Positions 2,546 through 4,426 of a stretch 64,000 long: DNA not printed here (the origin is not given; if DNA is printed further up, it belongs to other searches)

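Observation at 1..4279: Three-gene phosphorelay ending in a receiver-GAF-adenylate cyclase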

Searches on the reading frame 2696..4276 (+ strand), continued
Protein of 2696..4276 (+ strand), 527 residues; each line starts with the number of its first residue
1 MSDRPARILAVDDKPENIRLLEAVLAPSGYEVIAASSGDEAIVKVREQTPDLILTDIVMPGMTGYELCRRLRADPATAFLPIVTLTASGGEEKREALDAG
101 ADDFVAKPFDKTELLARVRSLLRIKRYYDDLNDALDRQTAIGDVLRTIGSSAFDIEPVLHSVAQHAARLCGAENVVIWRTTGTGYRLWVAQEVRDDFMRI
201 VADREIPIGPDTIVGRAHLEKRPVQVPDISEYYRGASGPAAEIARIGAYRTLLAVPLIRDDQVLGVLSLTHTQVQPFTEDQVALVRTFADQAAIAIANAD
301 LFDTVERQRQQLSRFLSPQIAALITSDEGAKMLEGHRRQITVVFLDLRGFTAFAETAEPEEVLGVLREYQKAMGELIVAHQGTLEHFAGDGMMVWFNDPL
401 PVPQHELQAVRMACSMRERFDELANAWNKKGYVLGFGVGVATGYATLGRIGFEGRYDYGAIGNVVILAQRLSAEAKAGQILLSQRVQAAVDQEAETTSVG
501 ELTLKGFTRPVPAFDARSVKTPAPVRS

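Call 37: find_related_loci(query=window:2696-4276:+, collection=genome_contigs, flank=10000)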
Query window:2696-4276:+ (527 aa) in genome_contigs; peptide patterns used: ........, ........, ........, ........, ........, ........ (x = any residue, [..] = any of these).
599 stretches matched a pattern (row limit reached: there are more); 573 encode a relative of the query (tblastn E <= 1e-3); the best 80 are kept; 80 distinct loci.
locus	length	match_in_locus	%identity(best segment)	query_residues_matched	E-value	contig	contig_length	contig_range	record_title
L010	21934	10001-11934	82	1-521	0e+0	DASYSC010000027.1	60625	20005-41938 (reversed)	MAG TPA_asm: Candidatus Limnocylindria bacterium isolate SMAG_U4527 k141_2914350, whole genome shotgun sequence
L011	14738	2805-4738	81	7-527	0e+0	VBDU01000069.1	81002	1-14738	MAG: Chloroflexi bacterium isolate CF_8 14_1009_13_30cm_scaffold_42, whole genome shotgun sequence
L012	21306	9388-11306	73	6-520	0e+0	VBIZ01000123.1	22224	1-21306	MAG: Chloroflexi bacterium isolate CF_143 14_0927_12_20cm_scaffold_965, whole genome shotgun sequence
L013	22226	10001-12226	73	126-524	0e+0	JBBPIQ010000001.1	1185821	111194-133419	MAG: Chloroflexota bacterium isolate BPF3-00-01_bin_2 NODE_1_length_1185821_cov_39.092452, whole genome shotgun sequence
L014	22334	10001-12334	50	2-520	1e-151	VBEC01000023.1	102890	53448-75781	MAG: Chloroflexi bacterium isolate CF_16 14_1009_16_30cm_scaffold_357, whole genome shotgun sequence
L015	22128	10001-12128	50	7-515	1e-147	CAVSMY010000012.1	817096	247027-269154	MAG: uncultured Chloroflexia bacterium isolate MFD03975.bin.2.240 genome assembly, contig: contig_322, whole genome shot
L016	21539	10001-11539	46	4-514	2e-140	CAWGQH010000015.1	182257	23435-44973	MAG: uncultured Chloroflexia bacterium isolate MFD08497.bin.2.46 genome assembly, contig: contig_47856, whole genome sho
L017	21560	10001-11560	46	4-524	5e-139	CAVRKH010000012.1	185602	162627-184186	MAG: uncultured Chloroflexia bacterium isolate MFD00392.bin.3.213 genome assembly, contig: contig_37041, whole genome sh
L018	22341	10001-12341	48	3-525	5e-136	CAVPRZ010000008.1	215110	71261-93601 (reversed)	MAG: uncultured Chloroflexia bacterium isolate MFD10007.bin.2.206 genome assembly, contig: contig_48780, whole genome sh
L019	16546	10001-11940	47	5-514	3e-136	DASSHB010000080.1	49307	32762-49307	MAG TPA_asm: Candidatus Limnocylindrales bacterium isolate SMAG_U1048 k141_377521, whole genome shotgun sequence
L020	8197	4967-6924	47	2-514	3e-135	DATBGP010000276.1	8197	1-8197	MAG TPA_asm: Candidatus Limnocylindrales bacterium isolate SMAG_U3840 k141_1194628, whole genome shotgun sequence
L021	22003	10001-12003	48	5-525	7e-135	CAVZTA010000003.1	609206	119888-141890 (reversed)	MAG: uncultured Chloroflexia bacterium isolate MFD00392.bin.2.297 genome assembly, contig: contig_19300, whole genome sh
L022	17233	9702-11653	47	3-514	3e-134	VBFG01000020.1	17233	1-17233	MAG: Chloroflexi bacterium isolate CF_46 14_1009_16_30cm_scaffold_14623_e:577, whole genome shotgun sequence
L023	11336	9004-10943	47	5-514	9e-134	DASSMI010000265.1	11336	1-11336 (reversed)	MAG TPA_asm: Candidatus Limnocylindrales bacterium isolate SMAG_U1194 k141_982150, whole genome shotgun sequence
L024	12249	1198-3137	47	4-514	1e-132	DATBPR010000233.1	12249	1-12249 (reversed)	MAG TPA_asm: Candidatus Limnocylindrales bacterium isolate SMAG_U4082 k141_532738, whole genome shotgun sequence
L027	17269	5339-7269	46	1-514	1e-129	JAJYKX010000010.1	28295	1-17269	MAG: Chloroflexi bacterium isolate DBS2-1.bin55 NODE_2823_length_28295_cov_8.371379, whole genome shotgun sequence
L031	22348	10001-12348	44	5-523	2e-123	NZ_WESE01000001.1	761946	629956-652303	Nostocoides sp. F2B08 scaffold1_size761946, whole genome shotgun sequence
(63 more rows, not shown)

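Call 60: search_protein_families(library=pfam, proteins=[L031:7718-10789:+, L031:10789-12351:+, L031:12057-13889:+, L019:5057-10375:+, L019:10270-12003:+, L019:12579-13763:+, L013:9470-12235:+, L005:11563-13692:+], max_evalue=0.001)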
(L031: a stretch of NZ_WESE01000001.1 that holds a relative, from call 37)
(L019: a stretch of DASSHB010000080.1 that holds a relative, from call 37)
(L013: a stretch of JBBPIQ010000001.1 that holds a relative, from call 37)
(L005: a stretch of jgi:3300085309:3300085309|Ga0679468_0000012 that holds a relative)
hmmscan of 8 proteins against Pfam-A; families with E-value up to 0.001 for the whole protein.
L031:7718-10789:+ (1024 aa): 7 families
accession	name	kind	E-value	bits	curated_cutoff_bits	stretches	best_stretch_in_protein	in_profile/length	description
PF00072.30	Response_reg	-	7.2e-43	145.7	30.2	2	765-876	1-110/111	Response regulator receiver domain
PF02518.31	HATPase_c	-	3e-31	108.6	26.4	1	492-607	1-110/111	Histidine kinase-, DNA gyrase B-, and HSP90-like ATPase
PF13185.12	GAF_2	-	1.2e-29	103.7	28.6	2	52-191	2-136/136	GAF domain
PF01590.32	GAF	-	7.7e-29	101.3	22.4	2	54-190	2-133/133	GAF domain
PF00512.31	HisKA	-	4.1e-21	75.2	26.9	1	380-443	1-64/66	His Kinase A (phospho-acceptor) domain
PF01627.28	Hpt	-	3.4e-15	56.5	24.6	1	931-1013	1-83/84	Hpt domain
PF13492.12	GAF_3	-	5.7e-14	53.1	27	2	54-192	2-129/129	GAF domain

L031:10789-12351:+ (521 aa): 5 families
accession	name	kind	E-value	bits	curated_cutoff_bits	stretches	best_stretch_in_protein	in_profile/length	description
PF00072.30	Response_reg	-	9.8e-26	90.5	30.2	1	8-122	1-110/111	Response regulator receiver domain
PF01590.32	GAF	-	4.2e-15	56.9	22.4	1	151-293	2-133/133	GAF domain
PF13185.12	GAF_2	-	1.7e-13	51.4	28.6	1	151-293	4-135/136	GAF domain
PF00211.25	Guanylate_cyc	-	3e-13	50.2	21.9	1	335-514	7-182/183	Adenylate and Guanylate cyclase catalytic domain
PF13492.12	GAF_3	-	4.8e-10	40.4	27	1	155-295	6-129/129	GAF domain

L031:12057-13889:+ (611 aa): 11 families
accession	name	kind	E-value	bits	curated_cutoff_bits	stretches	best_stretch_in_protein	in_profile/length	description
PF13481.12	AAA_25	-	1.2e-22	81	27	1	226-370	25-194/195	AAA domain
PF06745.19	ATPase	-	5.9e-14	52.4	26.6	1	216-289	2-70/231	KaiC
PF18073.7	Zn_ribbon_LapB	-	1.6e-09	37.7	25.7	1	155-182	1-28/28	Rubredoxin metal binding domain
PF03796.21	DnaB_C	-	2.3e-07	30.9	27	1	216-286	3-67/255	DnaB-like helicase C terminal domain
PF13541.12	ChlI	-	9.9e-07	29.1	27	1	518-576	61-119/121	Subunit ChlI of Mg-chelatase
PF13191.12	AAA_16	-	7.3e-06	27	32.6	1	223-362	17-137/167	AAA ATPase domain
PF05729.18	NACHT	-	0.00018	21.8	26.7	1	235-299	2-64/167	NACHT domain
PF05621.17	TniB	-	0.00025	21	22.4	1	236-344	38-148/189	Bacterial TniB protein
PF08423.17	Rad51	-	0.00035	20.4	22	1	217-303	10-91/244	Rad51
PF05362.19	Lon_C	-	0.00062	19.8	21.1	0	515-577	109-171/205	Lon protease (S16) C-terminal proteolytic domain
PF00004.35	AAA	-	0.00074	20.4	21.2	0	236-368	1-110/131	ATPase family associated with various cellular activities (AAA)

L019:5057-10375:+ (1773 aa): 8 families
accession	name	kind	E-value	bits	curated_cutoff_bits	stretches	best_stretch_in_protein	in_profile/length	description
PF13185.12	GAF_2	-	2.4e-108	358.5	28.6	7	233-370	2-136/136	GAF domain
PF01590.32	GAF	-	3.5e-84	280.4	22.4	7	1088-1226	1-133/133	GAF domain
PF13492.12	GAF_3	-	1.1e-62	210.6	27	5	1088-1228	1-129/129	GAF domain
PF00072.30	Response_reg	-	1.1e-43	148.4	30.2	2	1650-1761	1-110/111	Response regulator receiver domain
PF02518.31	HATPase_c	-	6.4e-28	97.8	26.4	1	1360-1479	1-110/111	Histidine kinase-, DNA gyrase B-, and HSP90-like ATPase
PF00512.31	HisKA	-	6.7e-22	77.8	26.9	1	1248-1313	1-66/66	His Kinase A (phospho-acceptor) domain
PF11849.14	DUF3369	-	2.4e-11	44.6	27.2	0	669-722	116-167/168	Domain of unknown function (DUF3369)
PF15714.11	SpoVT_C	-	2.3e-09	37.9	27.5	0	803-889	44-125/128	Stage V sporulation protein T C-terminal, transcription factor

L019:10270-12003:+ (578 aa): 5 families
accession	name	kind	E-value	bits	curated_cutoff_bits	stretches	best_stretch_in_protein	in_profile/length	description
PF00072.30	Response_reg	-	3.6e-25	88.7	30.2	1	50-164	1-110/111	Response regulator receiver domain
PF00211.25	Guanylate_cyc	-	2.3e-17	63.6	21.9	1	381-551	7-173/183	Adenylate and Guanylate cyclase catalytic domain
PF01590.32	GAF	-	2.8e-14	54.2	22.4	1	200-339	1-133/133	GAF domain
PF13185.12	GAF_2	-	1.7e-11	44.9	28.6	1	200-339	3-135/136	GAF domain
PF13492.12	GAF_3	-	7.1e-09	36.6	27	1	202-341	3-129/129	GAF domain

L019:12579-13763:+ (395 aa): 3 families
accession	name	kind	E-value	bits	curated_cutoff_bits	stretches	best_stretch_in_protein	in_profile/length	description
PF01047.28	MarR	-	4.7e-09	36.4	24.6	1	300-341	17-58/59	MarR family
PF12802.13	MarR_2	-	2.3e-07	31.3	27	1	285-341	4-61/61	MarR family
PF13463.12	HTH_27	-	0.00035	21.2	22.2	1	315-350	33-68/68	Winged helix DNA-binding domain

L013:9470-12235:+ (922 aa): 5 families
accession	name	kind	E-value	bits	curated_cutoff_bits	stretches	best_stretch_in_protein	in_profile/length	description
PF01590.32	GAF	-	4.2e-70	234.9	22.4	4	548-691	1-133/133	GAF domain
PF13185.12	GAF_2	-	1.2e-61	207.3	28.6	4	27-175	2-136/136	GAF domain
PF13492.12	GAF_3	-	3.7e-48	163.6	27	4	30-176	3-129/129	GAF domain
PF00211.25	Guanylate_cyc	-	2e-18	67.1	21.9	1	732-901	6-172/183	Adenylate and Guanylate cyclase catalytic domain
PF11849.14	DUF3369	-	1.3e-13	52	27.2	0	322-353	136-167/168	Domain of unknown function (DUF3369)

L005:11563-13692:+ (710 aa): 3 families
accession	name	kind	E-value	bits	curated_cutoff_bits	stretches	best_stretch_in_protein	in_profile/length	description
PF00027.35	cNMP_binding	-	4.1e-40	136.1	27.5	2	602-682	3-88/89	Cyclic nucleotide-binding domain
PF02163.28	Peptidase_M50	-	1.7e-08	34.6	27.2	1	208-284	3-100/221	Peptidase family M50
PF13398.12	Peptidase_M50B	-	1.1e-05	25.7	26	1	207-288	17-93/201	Peptidase M50B-like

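Call 78: predict_structure(alignment_id=A2)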
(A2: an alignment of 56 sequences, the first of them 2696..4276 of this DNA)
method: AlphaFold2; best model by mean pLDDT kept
length: 527 residues; sequences in the alignment: 56
mean_pLDDT: 81.1   pTM: 0.47
mean pLDDT of the five models: 81.1, 81.1, 78.6, 78.3, 75.9
residues with pLDDT >= 90: 191; 70-90: 248; 50-70: 43; < 50: 45
segments of 3 or more residues with pLDDT < 50: 312-326, 329-336, 447-460, 524-527
pLDDT, mean of each block of 10 residues (from residue 1): 76 93 93 95 94 92 93 85 79 78 84 83 74 74 70 79 91 90 86 79 81 90 91 83 81 93 93 90 93 83 59 42 46 57 88 78 80 87 70 79 90 93 82 88 60 39 81 93 94 92 83 91 50
secondary structure, 60 per line:
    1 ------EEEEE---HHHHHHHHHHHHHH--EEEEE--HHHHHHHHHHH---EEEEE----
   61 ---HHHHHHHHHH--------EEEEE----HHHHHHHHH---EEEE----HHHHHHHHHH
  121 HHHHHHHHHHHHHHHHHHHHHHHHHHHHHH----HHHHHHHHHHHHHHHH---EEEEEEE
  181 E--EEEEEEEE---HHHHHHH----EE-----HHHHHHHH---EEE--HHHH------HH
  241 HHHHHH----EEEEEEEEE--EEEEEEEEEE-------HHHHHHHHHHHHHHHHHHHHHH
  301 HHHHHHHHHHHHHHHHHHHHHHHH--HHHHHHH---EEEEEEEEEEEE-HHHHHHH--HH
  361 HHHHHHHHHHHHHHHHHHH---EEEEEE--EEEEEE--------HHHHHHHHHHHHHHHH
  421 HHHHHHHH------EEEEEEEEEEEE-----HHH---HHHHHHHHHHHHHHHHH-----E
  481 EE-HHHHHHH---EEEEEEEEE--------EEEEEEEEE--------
elements in order: E7-11 H15-28 E31-35 H38-48 E52-56 H64-73 E82-86 H91-99 E103-106 H111-150 H155-170 E174-181 E184-191 H195-201 H213-220 E224-226 H229-232 H239-246 E251-259 E262-271 H279-324 H327-333 E337-348 H350-356 H359-379 E383-388 E391-396 H405-428 E435-446 H458-474 E480-482 H484-490 E494-502 E511-519
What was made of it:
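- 3026..3145 (+): Continuous 40-residue helix running from REC alpha5 through the shared linker motif into GAF alpha1. AlphaFold2 model helix 111-150 (call 78).
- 3530..3694 (+): C-terminal GAF helix continuing into the cyclase-transducer-like segment (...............) ahead of the catalytic domain. Model helices 279-324 and 327-333, with low confidence at 312-336 in the monomer model (call 78).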

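Call 80: fold_search(model_id=the predicted structure, library=pdb)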
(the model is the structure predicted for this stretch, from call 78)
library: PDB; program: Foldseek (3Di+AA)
matches with E <= 10: 1889; with E <= 0.001: 1136
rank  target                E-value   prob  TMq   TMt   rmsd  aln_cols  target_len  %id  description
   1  6fht_A                5.5e-20  1.00  0.32  0.23  22.5       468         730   22  Crystal structure of an artificial phytochrome regulated adenylate/guanylate cyclase in its dark adapted Pr form (released 2018-04-18)
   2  6fht_B                1.5e-19  1.00  0.33  0.24  20.1       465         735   22  Crystal structure of an artificial phytochrome regulated adenylate/guanylate cyclase in its dark adapted Pr form (released 2018-04-18)
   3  6oap_A                2.1e-18  1.00  0.48  0.79   4.1       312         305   22  Crystal structure of a dual sensor histidine kinase in the green-light absorbing Pg state (released 2019-09-18)
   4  6ob8_A                2.6e-18  1.00  0.48  0.78   4.3       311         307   22  Crystal structure of a dual sensor histidine kinase in green light illuminated state (released 2019-09-18)
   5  6oaq_A                4.3e-18  1.00  0.48  0.78   4.3       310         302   21  Crystal structure of a dual sensor histidine kinase in BeF3- bound state (released 2019-09-18)
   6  9g85_B                6.7e-18  1.00  0.25  0.30  25.4       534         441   22  Structure of Response regulator PleD in complex with c-diGMP and ppGpp (released 2025-08-06)
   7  6oaq_B                1.7e-17  1.00  0.46  0.75   4.5       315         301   22  Crystal structure of a dual sensor histidine kinase in BeF3- bound state (released 2019-09-18)
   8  9g86_B                2.1e-17  1.00  0.25  0.29  26.3       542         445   20  Structure of Response regulator PleD in complex with c-diGMP and pppGpp (released 2025-08-06)
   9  6ob8_B                2.7e-17  1.00  0.46  0.74   4.7       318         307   22  Crystal structure of a dual sensor histidine kinase in green light illuminated state (released 2019-09-18)
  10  6oap_B                3.5e-17  1.00  0.45  0.74   4.6       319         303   22  Crystal structure of a dual sensor histidine kinase in the green-light absorbing Pg state (released 2019-09-18)
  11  9g85_C                5.5e-17  1.00  0.24  0.29  25.6       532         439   19  Structure of Response regulator PleD in complex with c-diGMP and ppGpp (released 2025-08-06)
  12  2wb4_B                6.1e-17  1.00  0.22  0.27  21.7       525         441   20  activated diguanylate cyclase PleD in complex with c-di-GMP (released 2010-04-21)
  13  9g85_A                1.1e-16  1.00  0.25  0.29  25.4       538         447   21  Structure of Response regulator PleD in complex with c-diGMP and ppGpp (released 2025-08-06)
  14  9g86_A                1.1e-16  1.00  0.25  0.29  25.9       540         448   20  Structure of Response regulator PleD in complex with c-diGMP and pppGpp (released 2025-08-06)
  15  9g85_D                1.1e-16  1.00  0.24  0.28  26.1       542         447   19  Structure of Response regulator PleD in complex with c-diGMP and ppGpp (released 2025-08-06)
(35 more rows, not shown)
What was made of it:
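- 3026..3145 (+): The REC-GAF part matches the dual-sensor kinase 6oap with TM 0.79 (call 80).
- On Class III nucleotidyl cyclase (cyclase homology domain, PF00211): The model superposes on CyaB with TM 0.83 and on Cya2 with TM 0.80 (call 80).
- Closest known: Dual-sensor histidine kinase, REC-GAF tandem. Same: The model superposes with TM 0.79 over about 310 columns (call 80).
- The catalytic domain superposes on CyaB (0.83) and Cya2 (0.80): calls 78, 80.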

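Call 85: find_encoding_contigs(protein=P0053, flank=8000, max_places=1)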
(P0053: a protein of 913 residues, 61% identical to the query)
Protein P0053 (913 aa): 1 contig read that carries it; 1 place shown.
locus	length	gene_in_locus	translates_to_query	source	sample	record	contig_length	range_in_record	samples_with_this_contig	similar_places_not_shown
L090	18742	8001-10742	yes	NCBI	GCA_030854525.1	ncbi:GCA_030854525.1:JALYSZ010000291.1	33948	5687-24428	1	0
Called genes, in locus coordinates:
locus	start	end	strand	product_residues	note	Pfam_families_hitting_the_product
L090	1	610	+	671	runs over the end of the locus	PF00723:Glyco_hydro_15, PF22422:MGH1-like_GH (weak), PF00723:Glyco_hydro_15 (weak)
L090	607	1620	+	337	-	PF26549:Tricorn_N (faint), PF07676:PD40 (faint)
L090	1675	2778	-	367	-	PF00962:A_deaminase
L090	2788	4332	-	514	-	PF01209:Ubie_methyltran, PF13489:Methyltransf_23, PF13847:Methyltransf_31, PF08241:Methyltransf_11, PF08242:Methyltransf_12, PF13649:Methyltransf_25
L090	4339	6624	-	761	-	PF01315:Ald_Xan_dh_C, PF02738:MoCoBD_1, PF20256:MoCoBD_2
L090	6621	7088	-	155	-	PF00111:Fer2 (weak), PF01799:Fer2_2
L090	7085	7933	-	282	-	PF00941:FAD_binding_5, PF03450:CO_deh_flav_C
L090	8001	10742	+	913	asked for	PF01590:GAF, PF13185:GAF_2, PF13492:GAF_3, PF01590:GAF, PF13185:GAF_2, PF13492:GAF_3, PF01590:GAF, PF13185:GAF_2, +6 more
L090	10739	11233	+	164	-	PF08922:DUF1905, PF13376:OmdA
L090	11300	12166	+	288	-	PF00188:CAP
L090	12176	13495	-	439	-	PF01979:Amidohydro_1, PF07969:Amidohydro_3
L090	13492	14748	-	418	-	PF04389:Peptidase_M28 (weak), PF01546:Peptidase_M20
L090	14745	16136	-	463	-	PF01979:Amidohydro_1, PF07969:Amidohydro_3 (faint), PF12890:DHOase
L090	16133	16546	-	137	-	PF12903:DUF3830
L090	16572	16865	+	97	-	PF00576:Transthyretin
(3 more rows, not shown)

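Call 86: find_encoding_contigs(protein=P0057, flank=8000, max_places=1)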
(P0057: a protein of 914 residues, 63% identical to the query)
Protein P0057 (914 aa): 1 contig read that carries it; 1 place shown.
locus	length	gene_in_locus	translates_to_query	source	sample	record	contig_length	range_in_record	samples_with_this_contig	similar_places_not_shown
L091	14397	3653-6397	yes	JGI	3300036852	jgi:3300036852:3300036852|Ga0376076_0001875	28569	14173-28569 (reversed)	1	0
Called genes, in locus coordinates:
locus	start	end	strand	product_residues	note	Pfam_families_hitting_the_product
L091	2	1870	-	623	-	?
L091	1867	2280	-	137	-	PF00583:Acetyltransf_1, PF13673:Acetyltransf_10, PF13508:Acetyltransf_7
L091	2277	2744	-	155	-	PF00111:Fer2, PF01799:Fer2_2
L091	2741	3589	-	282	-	PF00941:FAD_binding_5, PF03450:CO_deh_flav_C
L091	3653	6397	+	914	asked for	PF01590:GAF, PF13185:GAF_2, PF13492:GAF_3, PF01590:GAF, PF13185:GAF_2, PF13492:GAF_3, PF01590:GAF, PF13185:GAF_2, +6 more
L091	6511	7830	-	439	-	PF01979:Amidohydro_1, PF07969:Amidohydro_3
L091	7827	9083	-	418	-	PF04389:Peptidase_M28 (weak), PF01546:Peptidase_M20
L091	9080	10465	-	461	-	PF07969:Amidohydro_3 (faint), PF01979:Amidohydro_1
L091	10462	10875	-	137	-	PF12903:DUF3830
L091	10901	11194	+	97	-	PF00576:Transthyretin, PF13620:CarboxypepD_reg (weak)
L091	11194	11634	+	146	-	PF09349:OHCU_decarbox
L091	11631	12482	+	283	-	PF01014:Uricase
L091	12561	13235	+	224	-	PF00072:Response_reg, PF00486:Trans_reg_C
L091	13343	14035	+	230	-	PF00072:Response_reg (faint), PF00486:Trans_reg_C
